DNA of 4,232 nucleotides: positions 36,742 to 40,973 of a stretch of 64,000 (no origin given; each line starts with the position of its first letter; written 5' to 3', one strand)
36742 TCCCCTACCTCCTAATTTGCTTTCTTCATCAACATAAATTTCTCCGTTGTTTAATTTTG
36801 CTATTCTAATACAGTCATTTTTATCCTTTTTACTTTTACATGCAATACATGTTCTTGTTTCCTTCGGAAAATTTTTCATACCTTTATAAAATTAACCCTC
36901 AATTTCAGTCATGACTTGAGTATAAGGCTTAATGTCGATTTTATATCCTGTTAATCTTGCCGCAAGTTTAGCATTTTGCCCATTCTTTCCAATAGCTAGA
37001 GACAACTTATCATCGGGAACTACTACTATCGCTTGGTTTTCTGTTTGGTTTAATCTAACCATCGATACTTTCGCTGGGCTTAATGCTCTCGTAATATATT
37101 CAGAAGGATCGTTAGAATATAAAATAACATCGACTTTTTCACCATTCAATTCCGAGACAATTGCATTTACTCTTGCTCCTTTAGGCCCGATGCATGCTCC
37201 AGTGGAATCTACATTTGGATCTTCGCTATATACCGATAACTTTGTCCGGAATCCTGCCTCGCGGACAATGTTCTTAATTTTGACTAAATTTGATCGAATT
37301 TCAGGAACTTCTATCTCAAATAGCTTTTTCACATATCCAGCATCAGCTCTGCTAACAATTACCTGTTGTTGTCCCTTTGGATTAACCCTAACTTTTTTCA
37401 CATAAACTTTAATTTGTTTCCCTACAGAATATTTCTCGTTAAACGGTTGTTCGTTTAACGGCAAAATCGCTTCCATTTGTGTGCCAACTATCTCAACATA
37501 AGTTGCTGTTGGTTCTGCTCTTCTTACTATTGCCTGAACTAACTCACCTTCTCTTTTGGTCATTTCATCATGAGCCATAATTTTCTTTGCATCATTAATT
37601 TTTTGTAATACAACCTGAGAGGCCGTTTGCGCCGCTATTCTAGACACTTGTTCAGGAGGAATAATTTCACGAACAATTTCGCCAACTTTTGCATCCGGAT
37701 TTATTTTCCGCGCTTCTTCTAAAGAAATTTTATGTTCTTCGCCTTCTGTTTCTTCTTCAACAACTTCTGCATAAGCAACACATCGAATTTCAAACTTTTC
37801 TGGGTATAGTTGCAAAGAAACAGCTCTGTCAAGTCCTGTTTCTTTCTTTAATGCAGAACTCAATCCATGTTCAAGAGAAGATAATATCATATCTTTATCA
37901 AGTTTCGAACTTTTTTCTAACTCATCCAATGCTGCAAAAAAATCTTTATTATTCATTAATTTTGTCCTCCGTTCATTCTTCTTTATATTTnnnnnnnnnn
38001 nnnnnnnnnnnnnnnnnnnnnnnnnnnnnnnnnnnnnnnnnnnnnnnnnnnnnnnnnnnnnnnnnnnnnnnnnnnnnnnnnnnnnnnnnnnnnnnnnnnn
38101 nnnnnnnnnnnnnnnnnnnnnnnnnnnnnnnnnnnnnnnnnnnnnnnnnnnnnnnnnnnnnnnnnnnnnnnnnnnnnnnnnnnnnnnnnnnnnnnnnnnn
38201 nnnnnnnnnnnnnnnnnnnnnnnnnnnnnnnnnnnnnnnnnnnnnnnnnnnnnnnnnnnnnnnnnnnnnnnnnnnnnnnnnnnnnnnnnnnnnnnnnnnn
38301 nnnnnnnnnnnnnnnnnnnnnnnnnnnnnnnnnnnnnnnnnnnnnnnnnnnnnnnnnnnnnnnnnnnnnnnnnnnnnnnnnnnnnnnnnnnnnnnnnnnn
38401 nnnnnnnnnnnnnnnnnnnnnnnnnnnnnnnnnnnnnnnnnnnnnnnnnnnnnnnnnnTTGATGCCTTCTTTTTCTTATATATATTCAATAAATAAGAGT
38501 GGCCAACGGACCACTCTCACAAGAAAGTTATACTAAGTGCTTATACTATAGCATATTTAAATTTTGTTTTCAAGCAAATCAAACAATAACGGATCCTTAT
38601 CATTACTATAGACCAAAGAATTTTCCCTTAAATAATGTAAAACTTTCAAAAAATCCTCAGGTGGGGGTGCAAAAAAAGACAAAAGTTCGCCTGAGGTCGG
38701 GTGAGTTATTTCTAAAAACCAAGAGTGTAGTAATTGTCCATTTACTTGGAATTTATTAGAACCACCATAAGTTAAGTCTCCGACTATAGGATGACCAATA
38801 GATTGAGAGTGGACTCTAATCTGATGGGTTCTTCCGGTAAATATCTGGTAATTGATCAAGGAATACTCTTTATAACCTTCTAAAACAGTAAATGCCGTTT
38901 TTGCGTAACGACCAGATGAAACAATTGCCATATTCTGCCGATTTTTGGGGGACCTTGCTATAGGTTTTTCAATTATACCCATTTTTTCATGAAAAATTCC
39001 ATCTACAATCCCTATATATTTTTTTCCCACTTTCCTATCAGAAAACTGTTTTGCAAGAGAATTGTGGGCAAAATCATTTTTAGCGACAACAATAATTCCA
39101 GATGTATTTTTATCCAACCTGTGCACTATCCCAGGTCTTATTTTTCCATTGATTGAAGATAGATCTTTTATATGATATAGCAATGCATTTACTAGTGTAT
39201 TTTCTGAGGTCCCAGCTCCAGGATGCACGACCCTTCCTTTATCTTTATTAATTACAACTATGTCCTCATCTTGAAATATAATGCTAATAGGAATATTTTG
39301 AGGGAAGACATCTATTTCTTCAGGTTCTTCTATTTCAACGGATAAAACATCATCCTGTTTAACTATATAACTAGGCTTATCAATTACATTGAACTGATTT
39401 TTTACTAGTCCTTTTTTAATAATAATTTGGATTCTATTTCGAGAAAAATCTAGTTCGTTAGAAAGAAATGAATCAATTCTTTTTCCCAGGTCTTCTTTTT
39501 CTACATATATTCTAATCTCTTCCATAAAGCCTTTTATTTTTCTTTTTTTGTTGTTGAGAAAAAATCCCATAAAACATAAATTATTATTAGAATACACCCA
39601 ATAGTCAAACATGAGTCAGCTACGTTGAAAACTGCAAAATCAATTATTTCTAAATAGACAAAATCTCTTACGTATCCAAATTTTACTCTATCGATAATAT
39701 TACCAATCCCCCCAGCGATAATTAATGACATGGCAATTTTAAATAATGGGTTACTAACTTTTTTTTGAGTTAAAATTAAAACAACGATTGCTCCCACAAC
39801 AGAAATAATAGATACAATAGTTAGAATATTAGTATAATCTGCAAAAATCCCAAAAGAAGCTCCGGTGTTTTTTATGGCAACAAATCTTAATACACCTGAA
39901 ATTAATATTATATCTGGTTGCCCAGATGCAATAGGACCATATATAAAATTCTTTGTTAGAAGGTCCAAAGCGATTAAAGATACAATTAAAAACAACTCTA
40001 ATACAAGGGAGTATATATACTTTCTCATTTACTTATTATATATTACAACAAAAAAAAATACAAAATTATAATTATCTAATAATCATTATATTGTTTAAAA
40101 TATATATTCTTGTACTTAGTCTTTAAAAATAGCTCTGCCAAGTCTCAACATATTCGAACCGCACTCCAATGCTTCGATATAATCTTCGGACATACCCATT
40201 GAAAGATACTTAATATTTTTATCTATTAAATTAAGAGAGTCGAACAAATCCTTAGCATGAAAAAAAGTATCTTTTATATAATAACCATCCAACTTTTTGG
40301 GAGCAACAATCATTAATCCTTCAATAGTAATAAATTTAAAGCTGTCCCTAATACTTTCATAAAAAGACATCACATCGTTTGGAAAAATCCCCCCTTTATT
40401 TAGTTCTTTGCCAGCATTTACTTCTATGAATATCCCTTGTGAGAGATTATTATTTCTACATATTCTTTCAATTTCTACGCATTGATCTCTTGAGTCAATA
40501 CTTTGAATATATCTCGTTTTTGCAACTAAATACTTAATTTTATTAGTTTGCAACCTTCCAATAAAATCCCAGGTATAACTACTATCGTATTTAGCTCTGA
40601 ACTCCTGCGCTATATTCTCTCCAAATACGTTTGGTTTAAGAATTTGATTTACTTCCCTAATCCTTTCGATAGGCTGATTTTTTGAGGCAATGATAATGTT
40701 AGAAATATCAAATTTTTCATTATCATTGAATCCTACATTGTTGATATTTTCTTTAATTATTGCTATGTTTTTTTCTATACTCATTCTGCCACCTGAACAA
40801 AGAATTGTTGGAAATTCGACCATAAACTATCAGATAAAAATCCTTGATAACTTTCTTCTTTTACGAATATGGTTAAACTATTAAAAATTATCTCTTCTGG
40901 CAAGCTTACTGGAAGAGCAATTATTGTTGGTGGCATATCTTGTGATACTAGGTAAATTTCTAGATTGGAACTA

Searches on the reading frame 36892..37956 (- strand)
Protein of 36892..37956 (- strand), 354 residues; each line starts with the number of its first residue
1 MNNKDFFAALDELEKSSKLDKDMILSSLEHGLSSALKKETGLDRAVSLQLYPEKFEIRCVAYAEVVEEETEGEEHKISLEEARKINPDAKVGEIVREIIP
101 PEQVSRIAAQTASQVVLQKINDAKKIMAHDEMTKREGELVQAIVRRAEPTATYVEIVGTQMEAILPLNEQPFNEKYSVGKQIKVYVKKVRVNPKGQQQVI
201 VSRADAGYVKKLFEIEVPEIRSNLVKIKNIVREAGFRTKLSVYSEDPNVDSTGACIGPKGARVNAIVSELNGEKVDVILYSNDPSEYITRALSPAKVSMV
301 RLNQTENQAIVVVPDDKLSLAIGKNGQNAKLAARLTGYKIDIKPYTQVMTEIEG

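Call 12: search_protein_families(library=pfam, proteins=[window:36892-37956:-], max_evalue=0.001)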
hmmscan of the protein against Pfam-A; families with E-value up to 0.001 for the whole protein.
window:36892-37956:- (354 aa): 6 families
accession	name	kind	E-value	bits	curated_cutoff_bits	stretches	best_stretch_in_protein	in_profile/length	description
PF13184.12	KH_5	-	1e-28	99.7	27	1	234-301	1-68/69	NusA-like KH domain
PF08529.16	NusA_N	-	1.7e-28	99.7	23.8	1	5-125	1-118/119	NusA N-terminal domain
PF00575.29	S1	-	2.5e-07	31.4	22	1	135-192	3-65/74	S1 RNA binding domain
PF07650.23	KH_2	-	4.7e-07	30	22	1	286-349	4-67/78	KH domain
PF23095.1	KH_NusA_C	-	1.7e-05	25.2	34.2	1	309-342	1-34/59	Transcription termination/antitermination protein NusA, KH domain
PF00013.35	KH_1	-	8.5e-05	22.7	21.5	0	311-343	4-36/66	KH domain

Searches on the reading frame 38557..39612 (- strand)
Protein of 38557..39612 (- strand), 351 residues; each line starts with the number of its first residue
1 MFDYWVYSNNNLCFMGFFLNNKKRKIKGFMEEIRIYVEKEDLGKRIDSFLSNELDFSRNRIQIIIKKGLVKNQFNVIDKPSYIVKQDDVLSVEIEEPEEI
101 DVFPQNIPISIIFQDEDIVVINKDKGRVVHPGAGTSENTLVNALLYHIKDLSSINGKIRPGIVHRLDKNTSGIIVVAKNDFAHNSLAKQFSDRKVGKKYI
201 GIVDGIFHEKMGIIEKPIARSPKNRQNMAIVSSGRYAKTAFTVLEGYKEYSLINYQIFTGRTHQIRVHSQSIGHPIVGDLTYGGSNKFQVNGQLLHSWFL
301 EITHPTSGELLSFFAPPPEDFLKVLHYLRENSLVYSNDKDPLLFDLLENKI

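Call 12: search_protein_families(library=pfam, proteins=[window:38557-39612:-], max_evalue=0.001)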
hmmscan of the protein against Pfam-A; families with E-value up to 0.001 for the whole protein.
window:38557-39612:- (351 aa): 2 families
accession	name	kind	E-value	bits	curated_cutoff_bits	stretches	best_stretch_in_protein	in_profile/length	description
PF00849.27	PseudoU_synth_2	-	5.5e-32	111.5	26.8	1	117-270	1-151/152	RNA pseudouridylate synthase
PF01479.30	S4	-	0.00019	21.5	22.8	1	45-90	2-48/48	S4 domain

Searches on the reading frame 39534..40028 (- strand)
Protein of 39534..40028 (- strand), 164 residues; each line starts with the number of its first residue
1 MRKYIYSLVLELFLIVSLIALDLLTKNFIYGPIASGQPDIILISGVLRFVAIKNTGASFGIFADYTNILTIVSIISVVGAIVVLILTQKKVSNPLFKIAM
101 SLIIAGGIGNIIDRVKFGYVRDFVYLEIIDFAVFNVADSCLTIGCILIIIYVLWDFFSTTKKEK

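Call 12: search_protein_families(library=pfam, proteins=[window:39534-40028:-], max_evalue=0.001)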
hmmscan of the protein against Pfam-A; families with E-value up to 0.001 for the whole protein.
window:39534-40028:- (164 aa): 1 family
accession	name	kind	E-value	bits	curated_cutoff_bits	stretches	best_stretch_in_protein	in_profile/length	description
PF01252.23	Peptidase_A8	-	5.6e-33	114.6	25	1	15-153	2-141/142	Signal peptidase (SPase) II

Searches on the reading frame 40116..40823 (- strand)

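Call 12: search_protein_families(library=pfam, proteins=[window:40116-40823:-], max_evalue=0.001)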
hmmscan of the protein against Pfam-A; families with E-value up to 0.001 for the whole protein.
window:40116-40823:- (235 aa): 1 family
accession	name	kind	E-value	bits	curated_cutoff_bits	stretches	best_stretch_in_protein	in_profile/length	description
PF01168.26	Ala_racemase_N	-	1e-09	38.9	24.1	1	94-234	80-217/220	Alanine racemase, N-terminal domain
